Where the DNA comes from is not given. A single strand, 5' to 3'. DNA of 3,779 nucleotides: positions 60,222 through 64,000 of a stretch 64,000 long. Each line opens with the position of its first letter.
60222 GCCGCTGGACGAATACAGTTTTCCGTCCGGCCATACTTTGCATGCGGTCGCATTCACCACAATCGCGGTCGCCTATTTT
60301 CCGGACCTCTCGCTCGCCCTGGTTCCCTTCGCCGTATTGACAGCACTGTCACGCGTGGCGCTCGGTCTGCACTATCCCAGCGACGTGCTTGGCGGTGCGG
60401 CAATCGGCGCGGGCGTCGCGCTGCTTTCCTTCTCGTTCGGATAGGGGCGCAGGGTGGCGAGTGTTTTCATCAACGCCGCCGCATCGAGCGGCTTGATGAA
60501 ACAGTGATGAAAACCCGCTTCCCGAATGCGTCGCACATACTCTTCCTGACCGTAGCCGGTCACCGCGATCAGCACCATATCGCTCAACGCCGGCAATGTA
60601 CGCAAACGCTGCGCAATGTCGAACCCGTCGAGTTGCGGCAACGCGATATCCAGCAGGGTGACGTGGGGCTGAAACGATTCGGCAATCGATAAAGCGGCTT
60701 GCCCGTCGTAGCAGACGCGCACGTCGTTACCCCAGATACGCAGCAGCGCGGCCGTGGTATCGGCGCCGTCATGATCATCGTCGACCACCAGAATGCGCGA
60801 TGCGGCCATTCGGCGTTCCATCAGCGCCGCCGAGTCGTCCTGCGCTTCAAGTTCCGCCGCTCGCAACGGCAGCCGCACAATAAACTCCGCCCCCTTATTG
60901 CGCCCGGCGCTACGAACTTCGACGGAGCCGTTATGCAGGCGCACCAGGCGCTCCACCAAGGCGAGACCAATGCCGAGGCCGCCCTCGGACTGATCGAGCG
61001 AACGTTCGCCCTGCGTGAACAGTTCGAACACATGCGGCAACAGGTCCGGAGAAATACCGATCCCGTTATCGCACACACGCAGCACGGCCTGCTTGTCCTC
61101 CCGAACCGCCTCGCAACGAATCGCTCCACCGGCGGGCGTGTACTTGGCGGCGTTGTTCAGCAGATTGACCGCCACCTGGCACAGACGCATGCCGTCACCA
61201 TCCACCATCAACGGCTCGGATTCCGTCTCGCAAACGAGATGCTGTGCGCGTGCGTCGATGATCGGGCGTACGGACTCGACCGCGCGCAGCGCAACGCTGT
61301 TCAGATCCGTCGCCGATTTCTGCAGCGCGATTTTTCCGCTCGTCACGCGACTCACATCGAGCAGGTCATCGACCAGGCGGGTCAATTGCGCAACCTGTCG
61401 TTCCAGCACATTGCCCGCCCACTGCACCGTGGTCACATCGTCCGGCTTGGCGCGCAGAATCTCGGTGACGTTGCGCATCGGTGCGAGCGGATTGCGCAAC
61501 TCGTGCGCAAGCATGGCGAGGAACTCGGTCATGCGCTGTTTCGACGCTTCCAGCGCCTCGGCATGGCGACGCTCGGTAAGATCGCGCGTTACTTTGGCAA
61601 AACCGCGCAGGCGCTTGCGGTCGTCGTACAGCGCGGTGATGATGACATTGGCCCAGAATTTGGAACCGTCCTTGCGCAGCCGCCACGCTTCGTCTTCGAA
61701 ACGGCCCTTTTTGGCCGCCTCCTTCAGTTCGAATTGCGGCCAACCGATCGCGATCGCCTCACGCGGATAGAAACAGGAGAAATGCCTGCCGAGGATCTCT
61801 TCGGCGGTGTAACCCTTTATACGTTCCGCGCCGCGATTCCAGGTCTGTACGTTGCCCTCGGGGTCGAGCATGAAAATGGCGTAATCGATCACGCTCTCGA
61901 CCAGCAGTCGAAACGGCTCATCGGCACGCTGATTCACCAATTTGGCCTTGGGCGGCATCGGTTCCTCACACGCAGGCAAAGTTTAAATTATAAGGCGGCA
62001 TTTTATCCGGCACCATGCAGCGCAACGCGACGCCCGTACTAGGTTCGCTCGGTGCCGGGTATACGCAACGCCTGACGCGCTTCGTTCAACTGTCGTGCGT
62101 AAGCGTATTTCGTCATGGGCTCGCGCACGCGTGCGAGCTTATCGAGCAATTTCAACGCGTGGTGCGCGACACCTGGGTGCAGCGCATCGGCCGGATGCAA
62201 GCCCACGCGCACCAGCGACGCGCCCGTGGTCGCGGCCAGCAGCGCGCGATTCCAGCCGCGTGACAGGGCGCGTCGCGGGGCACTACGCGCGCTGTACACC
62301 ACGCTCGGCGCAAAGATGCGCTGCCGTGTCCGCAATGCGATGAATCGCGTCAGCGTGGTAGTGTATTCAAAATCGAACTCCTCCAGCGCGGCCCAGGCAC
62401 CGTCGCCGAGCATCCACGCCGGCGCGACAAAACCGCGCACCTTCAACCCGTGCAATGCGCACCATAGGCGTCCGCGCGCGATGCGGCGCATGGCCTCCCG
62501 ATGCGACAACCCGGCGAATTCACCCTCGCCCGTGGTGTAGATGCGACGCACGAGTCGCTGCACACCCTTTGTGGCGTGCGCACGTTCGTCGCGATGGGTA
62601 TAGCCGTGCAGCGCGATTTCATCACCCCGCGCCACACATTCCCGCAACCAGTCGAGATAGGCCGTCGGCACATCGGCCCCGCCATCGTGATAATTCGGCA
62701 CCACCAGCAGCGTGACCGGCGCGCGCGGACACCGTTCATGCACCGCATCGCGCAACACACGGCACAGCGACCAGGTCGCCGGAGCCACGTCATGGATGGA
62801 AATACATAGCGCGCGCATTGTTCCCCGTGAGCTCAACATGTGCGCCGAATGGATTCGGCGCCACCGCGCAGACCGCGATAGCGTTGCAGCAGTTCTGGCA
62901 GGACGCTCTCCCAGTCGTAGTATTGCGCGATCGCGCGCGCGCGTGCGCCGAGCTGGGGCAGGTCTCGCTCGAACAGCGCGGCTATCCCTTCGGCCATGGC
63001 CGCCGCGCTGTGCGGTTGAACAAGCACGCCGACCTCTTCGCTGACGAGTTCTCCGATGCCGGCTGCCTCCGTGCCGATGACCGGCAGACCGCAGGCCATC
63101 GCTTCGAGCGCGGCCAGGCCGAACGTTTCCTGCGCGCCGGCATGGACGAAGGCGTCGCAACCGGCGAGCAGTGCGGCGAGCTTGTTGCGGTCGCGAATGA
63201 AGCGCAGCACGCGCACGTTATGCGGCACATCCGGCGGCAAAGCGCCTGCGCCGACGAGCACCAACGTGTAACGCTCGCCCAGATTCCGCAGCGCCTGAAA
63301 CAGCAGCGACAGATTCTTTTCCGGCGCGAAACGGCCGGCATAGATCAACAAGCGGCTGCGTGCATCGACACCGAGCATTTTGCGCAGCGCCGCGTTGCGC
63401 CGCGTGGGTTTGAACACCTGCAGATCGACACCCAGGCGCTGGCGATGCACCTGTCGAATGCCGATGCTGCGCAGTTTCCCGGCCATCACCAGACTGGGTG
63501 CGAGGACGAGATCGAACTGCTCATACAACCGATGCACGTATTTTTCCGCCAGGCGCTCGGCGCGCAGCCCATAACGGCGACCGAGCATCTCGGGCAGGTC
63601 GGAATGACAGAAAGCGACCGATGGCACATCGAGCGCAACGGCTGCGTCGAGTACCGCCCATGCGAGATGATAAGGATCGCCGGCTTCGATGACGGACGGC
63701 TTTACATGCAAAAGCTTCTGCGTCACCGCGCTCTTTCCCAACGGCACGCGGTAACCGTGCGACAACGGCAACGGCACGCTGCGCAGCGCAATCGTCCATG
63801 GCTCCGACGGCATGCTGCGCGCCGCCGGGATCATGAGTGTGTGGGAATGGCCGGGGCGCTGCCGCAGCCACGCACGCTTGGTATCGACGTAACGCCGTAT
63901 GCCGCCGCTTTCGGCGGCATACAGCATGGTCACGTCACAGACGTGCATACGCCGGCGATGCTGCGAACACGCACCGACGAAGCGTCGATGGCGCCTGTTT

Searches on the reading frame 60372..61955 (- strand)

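Call 18: search_protein_families(library=pfam, proteins=[window:60372-61955:-])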
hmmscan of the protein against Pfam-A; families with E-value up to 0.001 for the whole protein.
window:60372-61955:- (527 aa): 7 families
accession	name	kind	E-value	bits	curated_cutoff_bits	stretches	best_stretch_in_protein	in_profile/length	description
PF02518.31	HATPase_c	-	4.2e-25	88.8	26.4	1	253-365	1-110/111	Histidine kinase-, DNA gyrase B-, and HSP90-like ATPase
PF00072.30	Response_reg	-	2.8e-20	73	30.2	1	388-499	1-110/111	Response regulator receiver domain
PF13426.13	PAS_9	-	3.3e-16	59.9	27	1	26-128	3-103/103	PAS domain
PF00512.31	HisKA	-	2.5e-14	53.5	26.9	1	142-207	2-66/66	His Kinase A (phospho-acceptor) domain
PF08448.16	PAS_4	-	1.2e-09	38.9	23.1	1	26-130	7-109/110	PAS fold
PF00989.32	PAS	-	7.2e-09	36.1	22.6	1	15-125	3-112/113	PAS fold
PF08447.18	PAS_3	-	5.4e-06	27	25.6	1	38-120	3-86/89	PAS fold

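Call 44: search_protein_families(library=ncbifam, proteins=[window:60372-61955:-], max_evalue=0.001)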
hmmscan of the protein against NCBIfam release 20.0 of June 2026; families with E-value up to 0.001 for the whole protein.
window:60372-61955:- (527 aa): 141 families (the best 25 are shown)
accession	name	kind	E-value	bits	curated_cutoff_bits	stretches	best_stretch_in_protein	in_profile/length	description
TIGR02956.1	TMAO_torS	equivalog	2.9e-58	197.8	676.5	1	132-502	455-819/967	TMAO reductase system sensor histidine kinase/response regulator TorS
NF008302.0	PRK11091.1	equivalog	9.7e-56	189.4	838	1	27-513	168-653/779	aerobic respiration two-component sensor histidine kinase ArcB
NF041947.1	LuxQ_Vibrio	equivalog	3.3e-54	184.1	1200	1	133-502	464-838/843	quorum-sensing autoinducer 2 sensor kinase/phosphatase LuxQ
NF041880.1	EPS_EpsF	equivalog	9.3e-52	176.1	900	1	5-363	136-492/492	response regulator EpsF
NF046044.1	PnpS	equivalog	7.1e-51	173.4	400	1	17-363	59-390/390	two-component system histidine kinase PnpS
NF047874.1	MASE3_PAS_HK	subfamily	6.7e-47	160.6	560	1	9-377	261-638/655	MASE3 domain-containing sensor histidine kinase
NF011874.0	PRK15347.1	equivalog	2.1e-46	158.4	852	2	121-367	379-617/921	two component system sensor kinase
NF008318.0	PRK11107.1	equivalog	2.5e-46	158.2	890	2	133-375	285-529/920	two-component sensor histidine kinase BarA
NF041832.1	near_NosP_CTERM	subfamily_domain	5e-45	154.2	400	1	140-502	5-369/370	NahK/ErcS family hybrid sensor histidine kinase/response regulator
NF008099.0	PRK10841.1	equivalog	3e-44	151.1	920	2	130-382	458-708/949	two-component system sensor histidine kinase RcsC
TIGR02966.1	phoR_proteo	equivalog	2.5e-43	148.4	334.2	1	22-361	14-332/333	phosphate regulon sensor histidine kinase PhoR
NF038297.2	hybrid_HK_HrmK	equivalog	1.1e-42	146.5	725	1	116-499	211-604/607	hybrid histidine kinase/response regulator HrmK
NF033092.0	HK_WalK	equivalog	1.2e-41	143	725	1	87-364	323-594/594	cell wall metabolism sensor histidine kinase WalK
NF047465.1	hybrid_HK_LvrA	exception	3.3e-41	141.2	1200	1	138-368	198-426/819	hybrid histidine kinase/response regulator LvrA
NF008468.0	PRK11360.1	equivalog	3.7e-41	141.2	646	1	18-368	273-612/616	two-component system sensor histidine kinase AtoS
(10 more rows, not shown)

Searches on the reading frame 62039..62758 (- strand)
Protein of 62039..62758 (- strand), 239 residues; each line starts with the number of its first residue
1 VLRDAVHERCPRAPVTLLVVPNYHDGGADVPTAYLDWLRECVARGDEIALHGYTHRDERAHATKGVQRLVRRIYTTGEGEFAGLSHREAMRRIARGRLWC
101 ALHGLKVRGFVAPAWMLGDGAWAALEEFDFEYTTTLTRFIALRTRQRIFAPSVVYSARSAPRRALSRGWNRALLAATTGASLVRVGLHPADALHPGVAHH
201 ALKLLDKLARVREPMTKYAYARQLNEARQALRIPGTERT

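Call 18: search_protein_families(library=pfam, proteins=[window:62039-62755:-])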
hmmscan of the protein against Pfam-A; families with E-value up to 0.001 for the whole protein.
window:62039-62755:- (238 aa): 1 family
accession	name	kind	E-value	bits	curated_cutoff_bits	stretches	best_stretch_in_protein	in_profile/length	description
PF10096.14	DUF2334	-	2.8e-19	70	26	1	12-133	30-144/203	Uncharacterized protein conserved in bacteria (DUF2334)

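Call 79: find_encoding_contigs(protein=window:62039-62758:-, flank=10000, max_places=3)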
Protein window:62039-62758:- (239 aa): no gene with exactly this product is on record in the collection.

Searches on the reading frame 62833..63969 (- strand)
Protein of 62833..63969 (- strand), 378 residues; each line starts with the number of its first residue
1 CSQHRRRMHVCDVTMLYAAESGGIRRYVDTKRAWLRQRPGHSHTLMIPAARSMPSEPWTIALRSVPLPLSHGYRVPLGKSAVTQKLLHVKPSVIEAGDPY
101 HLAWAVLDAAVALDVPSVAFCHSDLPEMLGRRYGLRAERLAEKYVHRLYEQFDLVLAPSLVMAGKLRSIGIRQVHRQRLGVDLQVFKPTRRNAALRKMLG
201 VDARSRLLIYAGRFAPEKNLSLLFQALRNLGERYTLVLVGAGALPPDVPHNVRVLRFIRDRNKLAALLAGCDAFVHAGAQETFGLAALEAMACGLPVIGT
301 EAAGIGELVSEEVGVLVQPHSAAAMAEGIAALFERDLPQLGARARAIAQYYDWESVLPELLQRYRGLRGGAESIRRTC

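Call 18: search_protein_families(library=pfam, proteins=[window:62833-63945:-])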
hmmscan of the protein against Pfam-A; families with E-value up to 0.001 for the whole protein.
window:62833-63945:- (370 aa): 6 families
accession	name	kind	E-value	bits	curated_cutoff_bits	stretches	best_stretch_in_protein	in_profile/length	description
PF00534.26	Glycos_transf_1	-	1e-27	97.2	26.4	1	188-328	6-159/172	Glycosyl transferases group 1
PF13692.12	Glyco_trans_1_4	-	4.1e-26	92.4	27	1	199-326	3-141/142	Glycosyl transferases group 1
PF13439.12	Glyco_transf_4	-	9.2e-17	62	28.5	1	14-176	2-169/170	Glycosyltransferase Family 4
PF20706.3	GT4-conflict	-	7.5e-13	48.6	26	1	241-319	260-338/385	Family 4 Glycosyltransferase in conflict systems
PF13579.12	Glyco_trans_4_4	-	8.6e-12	46.1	29.7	1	14-167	1-151/158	Glycosyl transferase 4-like domain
PF13524.12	Glyco_trans_1_2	-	7.3e-05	23.2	25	1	214-353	4-143/144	Glycosyl transferase-like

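Call 78: find_encoding_contigs(protein=window:62833-63948:-, flank=10000, max_places=3)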
Protein window:62833-63948:- (371 aa): no gene with exactly this product is on record in the collection.

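Call 82: find_encoding_contigs(protein=window:62833-63969:-, flank=10000, max_places=3)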
Protein window:62833-63969:- (378 aa): no gene with exactly this product is on record in the collection.
